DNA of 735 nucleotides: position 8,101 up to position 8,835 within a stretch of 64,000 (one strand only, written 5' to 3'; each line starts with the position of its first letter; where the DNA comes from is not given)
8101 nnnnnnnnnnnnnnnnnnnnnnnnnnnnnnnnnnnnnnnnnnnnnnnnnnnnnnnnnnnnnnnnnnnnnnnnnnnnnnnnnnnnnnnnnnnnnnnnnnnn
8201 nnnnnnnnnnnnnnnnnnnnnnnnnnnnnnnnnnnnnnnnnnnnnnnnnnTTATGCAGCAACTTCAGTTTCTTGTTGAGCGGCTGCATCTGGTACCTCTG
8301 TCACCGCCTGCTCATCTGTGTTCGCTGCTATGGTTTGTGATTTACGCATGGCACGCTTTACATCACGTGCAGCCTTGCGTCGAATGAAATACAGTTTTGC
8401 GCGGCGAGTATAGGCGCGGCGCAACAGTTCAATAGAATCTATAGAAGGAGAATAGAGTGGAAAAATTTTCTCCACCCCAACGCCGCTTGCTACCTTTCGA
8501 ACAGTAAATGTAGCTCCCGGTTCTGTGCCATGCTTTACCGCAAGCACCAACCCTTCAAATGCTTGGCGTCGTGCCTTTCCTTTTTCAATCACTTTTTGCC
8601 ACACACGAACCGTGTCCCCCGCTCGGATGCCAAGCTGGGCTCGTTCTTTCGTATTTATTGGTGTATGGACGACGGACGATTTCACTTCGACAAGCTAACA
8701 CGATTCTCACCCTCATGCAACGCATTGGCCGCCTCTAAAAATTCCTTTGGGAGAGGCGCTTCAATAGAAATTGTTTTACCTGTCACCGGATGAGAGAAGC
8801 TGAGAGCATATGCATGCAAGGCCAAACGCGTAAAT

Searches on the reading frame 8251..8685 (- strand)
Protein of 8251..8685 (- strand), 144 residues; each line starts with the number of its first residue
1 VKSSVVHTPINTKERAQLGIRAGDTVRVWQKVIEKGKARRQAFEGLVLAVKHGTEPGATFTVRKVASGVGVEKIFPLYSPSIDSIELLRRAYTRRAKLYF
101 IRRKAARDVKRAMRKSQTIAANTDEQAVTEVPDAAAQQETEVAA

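Call 16: find_encoding_contigs(protein=window:8251-8685:-, flank=10000, max_places=10)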
Protein window:8251-8685:- (144 aa): 7 contigs read that carry it; 7 places shown.
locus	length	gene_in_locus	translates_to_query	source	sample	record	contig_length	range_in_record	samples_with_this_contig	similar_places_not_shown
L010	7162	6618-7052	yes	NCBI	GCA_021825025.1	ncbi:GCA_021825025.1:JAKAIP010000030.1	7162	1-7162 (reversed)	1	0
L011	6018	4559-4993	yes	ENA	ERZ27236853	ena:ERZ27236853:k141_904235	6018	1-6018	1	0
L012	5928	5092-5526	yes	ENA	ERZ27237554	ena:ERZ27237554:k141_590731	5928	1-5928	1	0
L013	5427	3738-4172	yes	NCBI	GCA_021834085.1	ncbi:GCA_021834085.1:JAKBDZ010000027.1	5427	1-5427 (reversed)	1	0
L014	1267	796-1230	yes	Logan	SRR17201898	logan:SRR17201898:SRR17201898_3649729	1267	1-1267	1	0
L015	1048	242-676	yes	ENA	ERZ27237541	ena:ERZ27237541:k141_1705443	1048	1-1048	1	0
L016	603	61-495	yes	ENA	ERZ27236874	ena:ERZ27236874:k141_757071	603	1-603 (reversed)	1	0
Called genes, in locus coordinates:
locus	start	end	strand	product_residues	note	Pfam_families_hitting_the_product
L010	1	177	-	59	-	?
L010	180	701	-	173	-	PF04542:Sigma70_r2, PF08281:Sigma70_r4_2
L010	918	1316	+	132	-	PF03652:RuvX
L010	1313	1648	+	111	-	PF01588:tRNA_bind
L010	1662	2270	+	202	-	PF09335:VTT_dom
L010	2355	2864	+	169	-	-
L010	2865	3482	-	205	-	-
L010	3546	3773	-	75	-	-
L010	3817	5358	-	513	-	PF06609:TRI12, PF00083:Sugar_tr, PF07690:MFS_1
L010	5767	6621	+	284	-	PF00849:PseudoU_synth_2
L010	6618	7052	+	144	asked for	PF01245:Ribosomal_L19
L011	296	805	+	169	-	-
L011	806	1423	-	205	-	-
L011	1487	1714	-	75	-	-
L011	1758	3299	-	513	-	PF06609:TRI12, PF00083:Sugar_tr, PF07690:MFS_1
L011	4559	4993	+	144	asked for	PF01245:Ribosomal_L19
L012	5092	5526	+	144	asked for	PF01245:Ribosomal_L19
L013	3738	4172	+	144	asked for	PF01245:Ribosomal_L19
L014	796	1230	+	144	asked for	PF01245:Ribosomal_L19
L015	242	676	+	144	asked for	PF01245:Ribosomal_L19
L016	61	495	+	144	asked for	PF01245:Ribosomal_L19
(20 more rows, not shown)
